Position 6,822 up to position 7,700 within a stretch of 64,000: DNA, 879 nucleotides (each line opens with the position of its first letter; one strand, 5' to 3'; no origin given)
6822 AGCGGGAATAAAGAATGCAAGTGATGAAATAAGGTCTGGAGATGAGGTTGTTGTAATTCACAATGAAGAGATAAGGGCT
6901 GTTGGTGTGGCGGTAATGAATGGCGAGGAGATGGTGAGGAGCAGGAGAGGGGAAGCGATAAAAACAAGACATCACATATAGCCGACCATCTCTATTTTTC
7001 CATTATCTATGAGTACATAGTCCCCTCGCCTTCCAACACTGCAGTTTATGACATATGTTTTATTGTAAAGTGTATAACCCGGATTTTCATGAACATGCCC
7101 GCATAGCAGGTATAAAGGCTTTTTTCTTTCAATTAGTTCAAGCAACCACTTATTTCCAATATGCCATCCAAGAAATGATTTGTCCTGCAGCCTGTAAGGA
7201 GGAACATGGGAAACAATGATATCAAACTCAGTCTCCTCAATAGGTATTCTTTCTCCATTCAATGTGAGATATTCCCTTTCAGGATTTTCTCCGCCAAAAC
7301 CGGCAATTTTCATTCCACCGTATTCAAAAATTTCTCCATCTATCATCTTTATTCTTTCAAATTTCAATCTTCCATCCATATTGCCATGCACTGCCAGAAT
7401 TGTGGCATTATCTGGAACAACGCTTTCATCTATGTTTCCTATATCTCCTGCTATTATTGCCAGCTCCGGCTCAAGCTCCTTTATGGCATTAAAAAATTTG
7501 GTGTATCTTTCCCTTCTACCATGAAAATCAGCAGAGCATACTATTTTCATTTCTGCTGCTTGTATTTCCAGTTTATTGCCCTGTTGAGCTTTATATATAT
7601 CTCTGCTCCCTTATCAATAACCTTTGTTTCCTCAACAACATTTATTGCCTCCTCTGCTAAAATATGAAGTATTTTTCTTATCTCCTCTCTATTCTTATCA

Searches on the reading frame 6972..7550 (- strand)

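Call 15: search_protein_families(library=pfam, max_evalue=0.00001, proteins=[window:6972-7550:-])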
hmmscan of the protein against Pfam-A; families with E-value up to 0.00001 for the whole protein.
window:6972-7550:- (192 aa): 3 families
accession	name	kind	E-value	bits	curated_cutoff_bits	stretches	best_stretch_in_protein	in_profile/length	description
PF00149.33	Metallophos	-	3e-12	47.8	21.5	1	1-155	1-190/191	Calcineurin-like phosphoesterase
PF12850.12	Metallophos_2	-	2.3e-11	44.4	27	1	1-169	1-131/154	Calcineurin-like phosphoesterase superfamily domain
PF14582.11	Metallophos_3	-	3e-10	40.3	28.2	0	63-183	116-249/259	Metallophosphoesterase, calcineurin superfamily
